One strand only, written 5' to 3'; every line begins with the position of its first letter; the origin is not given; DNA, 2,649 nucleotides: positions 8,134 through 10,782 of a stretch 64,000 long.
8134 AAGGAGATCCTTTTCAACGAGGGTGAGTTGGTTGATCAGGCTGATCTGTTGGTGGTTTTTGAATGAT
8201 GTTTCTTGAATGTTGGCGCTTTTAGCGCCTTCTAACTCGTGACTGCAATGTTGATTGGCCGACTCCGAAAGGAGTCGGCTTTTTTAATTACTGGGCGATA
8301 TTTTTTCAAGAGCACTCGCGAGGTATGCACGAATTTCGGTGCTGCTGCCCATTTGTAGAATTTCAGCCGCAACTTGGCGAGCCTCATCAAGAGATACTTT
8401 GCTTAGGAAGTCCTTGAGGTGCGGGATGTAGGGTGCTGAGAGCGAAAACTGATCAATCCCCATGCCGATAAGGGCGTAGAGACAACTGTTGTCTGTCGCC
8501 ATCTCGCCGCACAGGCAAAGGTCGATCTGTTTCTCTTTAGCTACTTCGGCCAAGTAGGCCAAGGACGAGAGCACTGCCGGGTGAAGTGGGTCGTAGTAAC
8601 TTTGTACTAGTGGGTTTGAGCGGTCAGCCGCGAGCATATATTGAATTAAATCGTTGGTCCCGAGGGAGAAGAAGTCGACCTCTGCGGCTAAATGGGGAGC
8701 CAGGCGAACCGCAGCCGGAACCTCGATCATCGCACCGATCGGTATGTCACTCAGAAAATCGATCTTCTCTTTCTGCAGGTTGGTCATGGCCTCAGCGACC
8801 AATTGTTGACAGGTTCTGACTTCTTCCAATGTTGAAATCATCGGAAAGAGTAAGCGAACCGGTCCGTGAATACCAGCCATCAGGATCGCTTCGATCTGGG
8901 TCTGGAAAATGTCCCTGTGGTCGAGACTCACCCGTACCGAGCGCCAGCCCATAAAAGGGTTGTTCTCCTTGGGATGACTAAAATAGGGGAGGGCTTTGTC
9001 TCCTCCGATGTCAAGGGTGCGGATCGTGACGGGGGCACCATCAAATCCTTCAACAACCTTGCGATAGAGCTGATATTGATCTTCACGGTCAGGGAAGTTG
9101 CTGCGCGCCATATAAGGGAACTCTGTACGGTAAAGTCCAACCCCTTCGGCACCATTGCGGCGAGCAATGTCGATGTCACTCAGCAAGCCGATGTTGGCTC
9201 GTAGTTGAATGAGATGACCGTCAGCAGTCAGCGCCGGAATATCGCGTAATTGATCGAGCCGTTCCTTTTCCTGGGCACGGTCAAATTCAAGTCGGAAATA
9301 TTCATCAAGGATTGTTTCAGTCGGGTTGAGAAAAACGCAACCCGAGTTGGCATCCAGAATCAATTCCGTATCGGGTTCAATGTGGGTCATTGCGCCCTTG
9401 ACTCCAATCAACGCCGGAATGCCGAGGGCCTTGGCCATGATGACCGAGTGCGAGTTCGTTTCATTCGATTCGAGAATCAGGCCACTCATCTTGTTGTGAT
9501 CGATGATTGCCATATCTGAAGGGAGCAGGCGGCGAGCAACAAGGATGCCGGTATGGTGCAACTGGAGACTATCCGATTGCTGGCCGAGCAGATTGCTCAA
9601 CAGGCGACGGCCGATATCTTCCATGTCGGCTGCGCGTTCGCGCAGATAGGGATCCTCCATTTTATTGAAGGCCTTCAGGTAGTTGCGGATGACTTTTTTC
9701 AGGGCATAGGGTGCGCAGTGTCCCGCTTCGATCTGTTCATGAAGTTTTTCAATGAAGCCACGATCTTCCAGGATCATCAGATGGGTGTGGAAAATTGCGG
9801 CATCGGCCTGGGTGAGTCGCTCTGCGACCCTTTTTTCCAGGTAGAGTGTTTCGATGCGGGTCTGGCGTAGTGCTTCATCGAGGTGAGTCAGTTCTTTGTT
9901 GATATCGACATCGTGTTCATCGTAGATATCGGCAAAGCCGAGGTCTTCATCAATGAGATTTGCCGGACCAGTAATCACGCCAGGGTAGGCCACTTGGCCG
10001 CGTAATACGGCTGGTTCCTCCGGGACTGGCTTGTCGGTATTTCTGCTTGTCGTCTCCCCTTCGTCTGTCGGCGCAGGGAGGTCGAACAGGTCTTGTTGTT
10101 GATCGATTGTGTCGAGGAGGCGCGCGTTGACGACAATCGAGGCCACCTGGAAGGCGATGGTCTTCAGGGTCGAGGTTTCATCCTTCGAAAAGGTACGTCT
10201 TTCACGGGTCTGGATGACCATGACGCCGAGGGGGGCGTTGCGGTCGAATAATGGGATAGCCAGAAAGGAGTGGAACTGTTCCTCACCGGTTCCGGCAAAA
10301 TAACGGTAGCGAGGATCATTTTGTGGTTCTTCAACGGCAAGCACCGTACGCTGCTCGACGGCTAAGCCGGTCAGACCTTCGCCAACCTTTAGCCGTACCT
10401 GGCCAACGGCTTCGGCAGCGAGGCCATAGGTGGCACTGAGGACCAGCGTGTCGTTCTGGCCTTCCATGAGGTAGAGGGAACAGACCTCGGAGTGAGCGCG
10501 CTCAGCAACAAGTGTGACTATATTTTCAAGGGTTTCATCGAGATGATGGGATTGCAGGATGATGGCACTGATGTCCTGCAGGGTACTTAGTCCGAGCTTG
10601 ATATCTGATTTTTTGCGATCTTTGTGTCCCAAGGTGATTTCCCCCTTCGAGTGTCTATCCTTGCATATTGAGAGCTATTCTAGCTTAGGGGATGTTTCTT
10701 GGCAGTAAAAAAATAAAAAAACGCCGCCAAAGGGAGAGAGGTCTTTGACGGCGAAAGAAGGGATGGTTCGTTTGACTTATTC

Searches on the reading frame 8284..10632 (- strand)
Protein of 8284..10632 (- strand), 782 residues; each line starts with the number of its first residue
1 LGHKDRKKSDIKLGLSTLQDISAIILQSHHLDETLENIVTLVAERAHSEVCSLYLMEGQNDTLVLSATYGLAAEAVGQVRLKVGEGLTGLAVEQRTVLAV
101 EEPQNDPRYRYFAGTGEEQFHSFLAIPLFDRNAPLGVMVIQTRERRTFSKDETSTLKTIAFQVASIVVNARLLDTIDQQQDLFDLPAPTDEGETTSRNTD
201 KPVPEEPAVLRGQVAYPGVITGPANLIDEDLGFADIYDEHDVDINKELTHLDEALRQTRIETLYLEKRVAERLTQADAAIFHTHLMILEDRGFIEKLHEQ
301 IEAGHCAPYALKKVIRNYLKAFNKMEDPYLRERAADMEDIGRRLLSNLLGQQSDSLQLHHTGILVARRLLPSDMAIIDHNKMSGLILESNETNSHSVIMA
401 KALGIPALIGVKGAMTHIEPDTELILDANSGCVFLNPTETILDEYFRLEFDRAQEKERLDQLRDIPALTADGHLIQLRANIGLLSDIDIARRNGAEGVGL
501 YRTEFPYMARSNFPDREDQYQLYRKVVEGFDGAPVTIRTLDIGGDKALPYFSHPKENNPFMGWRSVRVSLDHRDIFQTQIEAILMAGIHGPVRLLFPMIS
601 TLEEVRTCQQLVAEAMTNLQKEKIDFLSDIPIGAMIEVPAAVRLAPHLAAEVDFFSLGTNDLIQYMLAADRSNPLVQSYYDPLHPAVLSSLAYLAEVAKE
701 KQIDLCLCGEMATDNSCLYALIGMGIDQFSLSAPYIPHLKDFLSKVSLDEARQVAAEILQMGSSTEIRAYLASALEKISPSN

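Call 5: search_protein_families(library=pfam, proteins=[window:8284-10632:-])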
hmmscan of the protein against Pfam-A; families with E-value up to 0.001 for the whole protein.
window:8284-10632:- (782 aa): 6 families
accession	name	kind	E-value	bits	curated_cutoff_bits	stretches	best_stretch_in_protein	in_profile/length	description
PF02896.24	PEP-utilizers_C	-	1.1e-102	343.6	22.8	1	457-746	2-291/293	PEP-utilising enzyme, PEP-binding domain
PF05524.18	PEP-utilisers_N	-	1.5e-26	93.3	24.4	1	211-333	1-121/121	PEP-utilising enzyme, N-terminal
PF13185.12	GAF_2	-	1e-17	65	28.6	1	29-167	2-135/136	GAF domain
PF00391.29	PEP-utilizers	-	2.5e-16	59.5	23.1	1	362-431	5-72/72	PEP-utilising enzyme, mobile domain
PF01590.32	GAF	-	6.2e-16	59.6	22.4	1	30-165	1-131/133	GAF domain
PF13492.12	GAF_3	-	7.2e-11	43.1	27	1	31-165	2-125/129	GAF domain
